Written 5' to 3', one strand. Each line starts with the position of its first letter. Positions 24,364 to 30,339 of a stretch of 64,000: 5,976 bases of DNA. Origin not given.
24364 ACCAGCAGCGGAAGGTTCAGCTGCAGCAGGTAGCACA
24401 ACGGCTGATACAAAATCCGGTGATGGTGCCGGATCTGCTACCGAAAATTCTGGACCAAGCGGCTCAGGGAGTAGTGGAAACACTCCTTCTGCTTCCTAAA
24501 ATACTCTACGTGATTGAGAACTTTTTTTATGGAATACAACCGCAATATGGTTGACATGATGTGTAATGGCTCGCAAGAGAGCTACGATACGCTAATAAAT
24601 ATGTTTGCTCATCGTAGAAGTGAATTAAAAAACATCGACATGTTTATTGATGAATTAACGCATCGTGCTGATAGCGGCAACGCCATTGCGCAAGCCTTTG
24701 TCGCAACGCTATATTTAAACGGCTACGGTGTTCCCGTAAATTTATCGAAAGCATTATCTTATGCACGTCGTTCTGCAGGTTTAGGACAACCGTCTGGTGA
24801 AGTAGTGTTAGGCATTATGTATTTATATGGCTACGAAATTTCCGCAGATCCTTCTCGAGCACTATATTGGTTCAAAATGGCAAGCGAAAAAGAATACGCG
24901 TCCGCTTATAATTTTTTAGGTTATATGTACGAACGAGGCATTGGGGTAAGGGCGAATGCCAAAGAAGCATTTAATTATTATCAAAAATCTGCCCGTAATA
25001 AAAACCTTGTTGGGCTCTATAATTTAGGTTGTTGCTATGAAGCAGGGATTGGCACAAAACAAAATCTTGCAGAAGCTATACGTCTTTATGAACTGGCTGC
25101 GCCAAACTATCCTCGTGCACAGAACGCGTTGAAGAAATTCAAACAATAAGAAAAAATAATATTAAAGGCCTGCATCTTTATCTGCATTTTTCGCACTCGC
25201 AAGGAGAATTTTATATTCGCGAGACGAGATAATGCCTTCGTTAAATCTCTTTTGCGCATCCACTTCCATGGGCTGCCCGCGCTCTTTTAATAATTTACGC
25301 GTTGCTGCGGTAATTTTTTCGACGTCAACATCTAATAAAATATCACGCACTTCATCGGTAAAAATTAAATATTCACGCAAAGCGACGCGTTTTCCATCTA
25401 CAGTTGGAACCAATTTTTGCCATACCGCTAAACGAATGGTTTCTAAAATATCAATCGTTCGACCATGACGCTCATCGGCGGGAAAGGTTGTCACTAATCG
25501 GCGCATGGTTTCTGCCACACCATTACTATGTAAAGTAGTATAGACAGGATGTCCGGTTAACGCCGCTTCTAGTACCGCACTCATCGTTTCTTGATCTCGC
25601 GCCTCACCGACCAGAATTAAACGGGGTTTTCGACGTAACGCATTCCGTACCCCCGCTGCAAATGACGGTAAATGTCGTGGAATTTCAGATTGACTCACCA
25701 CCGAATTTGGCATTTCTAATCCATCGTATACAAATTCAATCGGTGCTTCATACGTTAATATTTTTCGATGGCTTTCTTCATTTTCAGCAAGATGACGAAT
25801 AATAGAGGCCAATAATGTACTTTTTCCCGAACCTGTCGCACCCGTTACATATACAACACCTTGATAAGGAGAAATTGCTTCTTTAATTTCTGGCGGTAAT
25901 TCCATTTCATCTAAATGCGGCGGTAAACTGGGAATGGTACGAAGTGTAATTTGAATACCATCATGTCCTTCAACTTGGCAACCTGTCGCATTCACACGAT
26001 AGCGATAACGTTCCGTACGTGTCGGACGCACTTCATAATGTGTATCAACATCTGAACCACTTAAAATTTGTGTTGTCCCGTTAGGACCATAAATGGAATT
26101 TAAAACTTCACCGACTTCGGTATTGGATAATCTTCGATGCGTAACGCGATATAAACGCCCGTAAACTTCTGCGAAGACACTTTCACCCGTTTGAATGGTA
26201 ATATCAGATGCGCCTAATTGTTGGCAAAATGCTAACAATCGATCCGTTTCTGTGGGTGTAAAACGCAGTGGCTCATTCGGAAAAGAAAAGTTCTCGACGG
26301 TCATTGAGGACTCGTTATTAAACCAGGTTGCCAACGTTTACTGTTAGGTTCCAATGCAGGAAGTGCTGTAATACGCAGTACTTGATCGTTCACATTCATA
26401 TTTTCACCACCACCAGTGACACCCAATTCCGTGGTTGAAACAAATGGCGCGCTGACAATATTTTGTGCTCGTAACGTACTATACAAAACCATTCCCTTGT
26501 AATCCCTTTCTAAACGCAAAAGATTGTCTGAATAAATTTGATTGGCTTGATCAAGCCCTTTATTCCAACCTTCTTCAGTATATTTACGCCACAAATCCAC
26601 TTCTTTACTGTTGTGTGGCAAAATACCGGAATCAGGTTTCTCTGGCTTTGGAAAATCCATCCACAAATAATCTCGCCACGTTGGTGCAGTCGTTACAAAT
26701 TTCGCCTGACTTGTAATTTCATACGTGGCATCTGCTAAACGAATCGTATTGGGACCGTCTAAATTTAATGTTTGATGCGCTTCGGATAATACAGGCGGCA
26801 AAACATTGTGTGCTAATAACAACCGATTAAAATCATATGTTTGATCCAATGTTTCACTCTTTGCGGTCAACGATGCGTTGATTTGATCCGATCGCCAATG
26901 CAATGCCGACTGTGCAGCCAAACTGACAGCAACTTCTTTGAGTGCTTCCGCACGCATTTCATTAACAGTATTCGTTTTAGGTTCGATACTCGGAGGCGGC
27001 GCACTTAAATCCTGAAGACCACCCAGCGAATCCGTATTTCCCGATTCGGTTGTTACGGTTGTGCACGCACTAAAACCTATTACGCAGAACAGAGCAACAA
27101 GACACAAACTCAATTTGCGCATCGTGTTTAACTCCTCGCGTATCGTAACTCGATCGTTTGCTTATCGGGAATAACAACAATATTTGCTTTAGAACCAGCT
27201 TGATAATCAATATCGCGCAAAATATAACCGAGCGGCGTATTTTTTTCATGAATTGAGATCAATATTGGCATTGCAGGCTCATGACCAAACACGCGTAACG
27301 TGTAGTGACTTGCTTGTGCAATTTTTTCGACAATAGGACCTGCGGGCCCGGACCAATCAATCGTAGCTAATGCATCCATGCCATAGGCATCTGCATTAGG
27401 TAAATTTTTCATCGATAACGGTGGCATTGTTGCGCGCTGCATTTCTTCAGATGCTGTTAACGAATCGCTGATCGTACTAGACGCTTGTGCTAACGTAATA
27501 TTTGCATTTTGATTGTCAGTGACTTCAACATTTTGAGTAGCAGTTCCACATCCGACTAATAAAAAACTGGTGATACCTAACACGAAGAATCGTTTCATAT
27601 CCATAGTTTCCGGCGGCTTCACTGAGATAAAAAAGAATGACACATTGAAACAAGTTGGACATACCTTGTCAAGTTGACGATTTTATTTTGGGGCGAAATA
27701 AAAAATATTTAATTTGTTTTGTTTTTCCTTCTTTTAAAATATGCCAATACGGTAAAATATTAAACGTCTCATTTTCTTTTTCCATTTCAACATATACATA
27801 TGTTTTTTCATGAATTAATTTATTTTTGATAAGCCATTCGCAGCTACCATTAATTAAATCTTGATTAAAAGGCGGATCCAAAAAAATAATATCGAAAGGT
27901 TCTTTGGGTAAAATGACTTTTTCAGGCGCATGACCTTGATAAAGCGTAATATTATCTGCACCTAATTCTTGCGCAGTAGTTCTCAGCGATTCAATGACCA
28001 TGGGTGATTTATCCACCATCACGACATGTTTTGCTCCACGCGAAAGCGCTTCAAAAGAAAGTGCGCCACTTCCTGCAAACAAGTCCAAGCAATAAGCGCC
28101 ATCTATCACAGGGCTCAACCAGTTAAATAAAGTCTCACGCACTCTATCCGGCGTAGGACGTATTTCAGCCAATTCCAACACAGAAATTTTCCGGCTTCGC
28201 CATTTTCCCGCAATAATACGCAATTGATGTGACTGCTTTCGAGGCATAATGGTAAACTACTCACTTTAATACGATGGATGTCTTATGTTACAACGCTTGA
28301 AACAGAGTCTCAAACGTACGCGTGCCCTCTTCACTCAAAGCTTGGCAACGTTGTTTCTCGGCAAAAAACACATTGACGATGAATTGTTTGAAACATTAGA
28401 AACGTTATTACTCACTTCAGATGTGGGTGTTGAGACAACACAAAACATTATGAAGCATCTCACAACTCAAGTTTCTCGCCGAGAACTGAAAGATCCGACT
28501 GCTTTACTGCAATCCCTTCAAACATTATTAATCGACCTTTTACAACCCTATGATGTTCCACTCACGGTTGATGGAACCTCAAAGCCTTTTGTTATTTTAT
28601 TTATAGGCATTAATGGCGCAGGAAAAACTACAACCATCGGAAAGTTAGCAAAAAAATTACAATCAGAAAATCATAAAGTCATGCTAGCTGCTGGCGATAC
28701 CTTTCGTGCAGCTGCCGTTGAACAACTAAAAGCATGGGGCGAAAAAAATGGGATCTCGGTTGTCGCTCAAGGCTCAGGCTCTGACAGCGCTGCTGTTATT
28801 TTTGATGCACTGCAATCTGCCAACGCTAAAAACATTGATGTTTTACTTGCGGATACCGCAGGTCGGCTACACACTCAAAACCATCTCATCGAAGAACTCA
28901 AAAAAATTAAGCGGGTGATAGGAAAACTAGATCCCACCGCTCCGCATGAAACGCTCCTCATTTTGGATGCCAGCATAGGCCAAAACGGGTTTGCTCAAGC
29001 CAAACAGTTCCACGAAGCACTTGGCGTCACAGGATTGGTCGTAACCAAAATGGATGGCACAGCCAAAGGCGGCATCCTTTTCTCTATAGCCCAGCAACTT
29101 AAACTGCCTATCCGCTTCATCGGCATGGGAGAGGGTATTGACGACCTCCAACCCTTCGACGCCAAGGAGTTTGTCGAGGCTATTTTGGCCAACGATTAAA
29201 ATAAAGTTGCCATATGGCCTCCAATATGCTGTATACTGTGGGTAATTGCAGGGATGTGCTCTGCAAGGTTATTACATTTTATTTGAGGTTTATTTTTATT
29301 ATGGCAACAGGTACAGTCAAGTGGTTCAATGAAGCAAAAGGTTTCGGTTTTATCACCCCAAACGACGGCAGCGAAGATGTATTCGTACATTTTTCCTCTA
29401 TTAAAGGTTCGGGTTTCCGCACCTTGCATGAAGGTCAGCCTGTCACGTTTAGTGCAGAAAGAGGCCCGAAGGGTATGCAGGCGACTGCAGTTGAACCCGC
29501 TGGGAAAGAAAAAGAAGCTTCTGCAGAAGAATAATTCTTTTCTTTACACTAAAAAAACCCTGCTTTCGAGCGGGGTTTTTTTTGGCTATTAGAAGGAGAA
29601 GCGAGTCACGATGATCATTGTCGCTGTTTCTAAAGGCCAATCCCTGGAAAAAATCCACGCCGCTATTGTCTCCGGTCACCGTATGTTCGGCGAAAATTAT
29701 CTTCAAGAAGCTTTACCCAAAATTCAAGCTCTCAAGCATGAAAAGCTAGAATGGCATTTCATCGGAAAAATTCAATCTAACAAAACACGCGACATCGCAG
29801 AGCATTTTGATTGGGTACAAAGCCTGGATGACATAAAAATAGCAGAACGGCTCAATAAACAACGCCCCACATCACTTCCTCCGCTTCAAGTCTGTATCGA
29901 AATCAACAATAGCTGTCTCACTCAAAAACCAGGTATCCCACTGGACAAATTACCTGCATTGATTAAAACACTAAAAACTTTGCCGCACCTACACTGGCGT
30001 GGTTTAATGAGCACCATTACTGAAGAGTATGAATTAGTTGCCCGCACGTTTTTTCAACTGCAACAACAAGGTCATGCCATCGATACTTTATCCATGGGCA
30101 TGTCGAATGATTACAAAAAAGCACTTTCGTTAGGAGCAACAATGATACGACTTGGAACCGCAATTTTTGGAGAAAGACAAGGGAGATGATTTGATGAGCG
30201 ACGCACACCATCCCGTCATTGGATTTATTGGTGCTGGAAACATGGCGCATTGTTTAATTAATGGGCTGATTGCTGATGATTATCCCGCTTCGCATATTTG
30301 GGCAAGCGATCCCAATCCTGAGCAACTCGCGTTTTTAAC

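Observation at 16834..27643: Dot/Icm type IVB secretion 'region I'-like module between rsmG-parAB and rsmD-ftsY, near the replication origin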

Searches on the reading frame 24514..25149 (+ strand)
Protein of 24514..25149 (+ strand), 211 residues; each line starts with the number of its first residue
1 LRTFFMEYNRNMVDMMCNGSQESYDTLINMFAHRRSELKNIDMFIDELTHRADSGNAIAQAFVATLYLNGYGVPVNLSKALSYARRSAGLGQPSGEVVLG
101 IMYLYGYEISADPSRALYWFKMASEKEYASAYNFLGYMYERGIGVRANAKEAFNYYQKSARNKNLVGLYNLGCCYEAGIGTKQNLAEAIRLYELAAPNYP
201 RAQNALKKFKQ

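Call 3: search_protein_families(library=ncbifam, proteins=[window:24514-25149:+], max_evalue=0.01)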
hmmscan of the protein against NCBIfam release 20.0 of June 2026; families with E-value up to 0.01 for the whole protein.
window:24514-25149:+ (211 aa): 3 families
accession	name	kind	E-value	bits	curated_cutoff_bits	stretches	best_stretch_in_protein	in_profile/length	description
NF038194.1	AlgK_TPR_lipo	equivalog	3.2e-12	45.9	700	1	79-203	284-408/448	alginate biosynthesis TPR repeat lipoprotein AlgK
NF033786.1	phenyl_MerG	equivalog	1.2e-09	38.5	350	1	45-145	53-161/217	phenylmercury resistance protein MerG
NF047621.1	FlgprotMotXVib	equivalog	1.2e-05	24.9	330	1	86-165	65-144/211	flagellar protein MotX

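Call 4: search_protein_families(library=pfam, proteins=[window:24514-25149:+], max_evalue=0.01)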
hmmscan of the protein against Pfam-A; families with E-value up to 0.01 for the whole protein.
window:24514-25149:+ (211 aa): 1 family
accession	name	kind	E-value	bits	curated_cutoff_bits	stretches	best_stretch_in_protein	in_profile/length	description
PF08238.18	Sel1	-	1.2e-32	111.6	30.7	4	129-163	1-35/36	Sel1 repeat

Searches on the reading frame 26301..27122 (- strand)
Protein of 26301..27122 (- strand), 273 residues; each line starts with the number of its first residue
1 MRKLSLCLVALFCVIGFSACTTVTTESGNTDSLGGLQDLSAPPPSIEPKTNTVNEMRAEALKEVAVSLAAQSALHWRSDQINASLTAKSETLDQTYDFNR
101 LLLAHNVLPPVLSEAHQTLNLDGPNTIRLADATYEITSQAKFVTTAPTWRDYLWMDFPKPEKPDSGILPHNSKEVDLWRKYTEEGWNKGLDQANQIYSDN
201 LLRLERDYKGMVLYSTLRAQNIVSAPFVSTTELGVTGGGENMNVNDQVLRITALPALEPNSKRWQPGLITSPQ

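Call 3: search_protein_families(library=ncbifam, proteins=[window:26301-27122:-], max_evalue=0.01)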
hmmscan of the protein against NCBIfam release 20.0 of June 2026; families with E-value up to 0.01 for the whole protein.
window:26301-27122:- (273 aa): 0 families

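Call 4: search_protein_families(library=pfam, proteins=[window:26301-27122:-], max_evalue=0.01)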
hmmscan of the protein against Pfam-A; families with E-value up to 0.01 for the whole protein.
window:26301-27122:- (273 aa): 1 family
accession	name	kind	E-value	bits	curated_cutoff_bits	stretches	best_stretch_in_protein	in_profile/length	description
PF16932.10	T4SS_TraI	-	7.8e-78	261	26.1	1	56-266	2-213/213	Type IV secretory system, conjugal DNA-protein transfer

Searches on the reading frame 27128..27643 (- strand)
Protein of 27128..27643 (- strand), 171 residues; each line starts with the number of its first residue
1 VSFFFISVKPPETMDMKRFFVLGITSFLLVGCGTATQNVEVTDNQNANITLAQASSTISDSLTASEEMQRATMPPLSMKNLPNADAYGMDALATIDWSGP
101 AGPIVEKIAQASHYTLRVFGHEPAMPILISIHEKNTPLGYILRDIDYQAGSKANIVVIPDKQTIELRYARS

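Call 3: search_protein_families(library=ncbifam, proteins=[window:27128-27643:-], max_evalue=0.01)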
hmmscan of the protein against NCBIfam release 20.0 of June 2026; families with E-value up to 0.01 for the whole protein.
window:27128-27643:- (171 aa): 1 family
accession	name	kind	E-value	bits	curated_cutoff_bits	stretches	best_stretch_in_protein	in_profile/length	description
NF033882.1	T4SS_lipo_DotD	equivalog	1.7e-48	164.5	140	1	29-169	1-143/143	type IVB secretion system lipoprotein DotD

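Call 4: search_protein_families(library=pfam, proteins=[window:27128-27643:-], max_evalue=0.01)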
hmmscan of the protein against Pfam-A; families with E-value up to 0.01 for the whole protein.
window:27128-27643:- (171 aa): 1 family
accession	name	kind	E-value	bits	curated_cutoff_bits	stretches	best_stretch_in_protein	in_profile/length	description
PF16816.10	DotD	-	1.5e-31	109.5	27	1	47-168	2-121/121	DotD protein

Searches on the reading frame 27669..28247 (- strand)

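Call 8: search_protein_families(library=ncbifam, proteins=[window:27669-28247:-], max_evalue=0.00001)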
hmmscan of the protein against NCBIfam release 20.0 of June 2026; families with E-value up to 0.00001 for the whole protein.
window:27669-28247:- (192 aa): 6 families
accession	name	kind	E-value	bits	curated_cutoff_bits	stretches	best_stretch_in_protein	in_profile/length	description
NF008157.0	PRK10909.1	equivalog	2e-49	168.1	302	1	4-187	8-191/199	16S rRNA (guanine(966)-N(2))-methyltransferase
TIGR00095.1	TIGR00095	equivalog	6.2e-49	166.3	117.5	1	4-184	7-191/194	16S rRNA (guanine(966)-N(2))-methyltransferase RsmD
TIGR02469.1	CbiT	equivalog_domain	1.5e-06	28.5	78.3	1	31-123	2-94/124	precorrin-6Y C5,15-methyltransferase (decarboxylating) subunit CbiT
TIGR00479.1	rumA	equivalog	5e-06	25.6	183.55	1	52-127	296-373/432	23S rRNA (uracil(1939)-C(5))-methyltransferase RlmD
TIGR03534.1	RF_mod_PrmC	equivalog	7.7e-06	25.5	199.1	0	51-127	90-166/253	peptide chain release factor N(5)-glutamine methyltransferase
NF043040.1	corrin_prot_MT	hypoth_equivalog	9.3e-06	25.2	180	0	46-122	37-115/216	corrinoid protein-associated methyltransferase CpaM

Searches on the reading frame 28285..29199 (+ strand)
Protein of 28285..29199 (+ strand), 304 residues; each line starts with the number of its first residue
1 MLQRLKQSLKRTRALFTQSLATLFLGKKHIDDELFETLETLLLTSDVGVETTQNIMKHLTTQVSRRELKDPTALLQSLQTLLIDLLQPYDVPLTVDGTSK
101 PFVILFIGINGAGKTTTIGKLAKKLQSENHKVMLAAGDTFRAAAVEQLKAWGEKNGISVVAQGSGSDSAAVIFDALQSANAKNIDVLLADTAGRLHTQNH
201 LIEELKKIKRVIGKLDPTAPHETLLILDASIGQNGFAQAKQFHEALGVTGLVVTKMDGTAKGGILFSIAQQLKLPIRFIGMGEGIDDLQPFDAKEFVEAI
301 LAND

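Call 8: search_protein_families(library=ncbifam, proteins=[window:28285-29199:+], max_evalue=0.00001)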
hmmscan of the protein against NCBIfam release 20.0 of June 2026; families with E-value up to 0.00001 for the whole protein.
window:28285-29199:+ (304 aa): 13 families
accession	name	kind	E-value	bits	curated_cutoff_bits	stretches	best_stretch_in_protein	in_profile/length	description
TIGR00064.1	ftsY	equivalog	6.1e-109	363.6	260.7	1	30-301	2-279/279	signal recognition particle-docking protein FtsY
TIGR00959.1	ffh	equivalog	1.8e-66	224.8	473.2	1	27-301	23-294/428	signal recognition particle protein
TIGR01425.1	SRP54_euk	equivalog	2.2e-50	171.8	576.25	1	14-301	12-294/428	signal recognition particle protein SRP54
TIGR03499.1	FlhF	equivalog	9.9e-21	75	174.15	1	4-193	112-286/286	flagellar biosynthesis GTPase FlhF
NF009368.0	PRK12726.1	equivalog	1.4e-16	60.6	832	1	99-286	204-382/407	flagellar biosynthesis regulator FlhF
NF009367.0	PRK12724.1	equivalog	4.9e-16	58.6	718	1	97-293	219-402/433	flagellar biosynthesis regulator FlhF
NF005230.0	PRK06731.1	equivalog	3.5e-13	49.4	553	1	104-283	89-259/281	flagellar biosynthesis regulator FlhF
NF009366.0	PRK12723.1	equivalog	3.5e-12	46.1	585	1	23-283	99-349/388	flagellar biosynthesis regulator FlhF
NF011312.0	PRK14723.1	equivalog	2.1e-11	43.1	951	1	103-302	187-380/768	flagellar biosynthesis regulator FlhF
NF011310.0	PRK14721.1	equivalog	6.4e-10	38.8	725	1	104-285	194-365/423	flagellar biosynthesis regulator FlhF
NF011311.0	PRK14722.1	equivalog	6e-09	35.4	777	1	12-287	53-322/374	flagellar biosynthesis regulator FlhF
TIGR00073.1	hypB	equivalog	1.7e-06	27.7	121.2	1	102-195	31-122/217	hydrogenase nickel incorporation protein HypB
NF004041.0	PRK05541.1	subfamily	5.5e-06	26.5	127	0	99-142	5-48/176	adenylyl-sulfate kinase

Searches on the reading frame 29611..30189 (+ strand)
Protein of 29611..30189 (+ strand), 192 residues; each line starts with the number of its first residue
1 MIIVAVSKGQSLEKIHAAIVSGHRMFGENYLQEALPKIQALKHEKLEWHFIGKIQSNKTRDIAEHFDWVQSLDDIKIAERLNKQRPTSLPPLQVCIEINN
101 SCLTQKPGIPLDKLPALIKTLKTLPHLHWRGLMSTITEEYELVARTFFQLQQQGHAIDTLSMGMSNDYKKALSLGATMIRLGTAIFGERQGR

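Call 8: search_protein_families(library=ncbifam, proteins=[window:29611-30189:+], max_evalue=0.00001)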
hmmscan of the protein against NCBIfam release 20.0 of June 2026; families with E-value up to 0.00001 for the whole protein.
window:29611-30189:+ (192 aa): 1 family
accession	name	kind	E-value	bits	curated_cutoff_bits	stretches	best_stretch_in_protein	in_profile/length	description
TIGR00044.1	TIGR00044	hypoth_equivalog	3.4e-56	190.4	106.25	1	3-189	31-229/229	YggS family pyridoxal phosphate-dependent enzyme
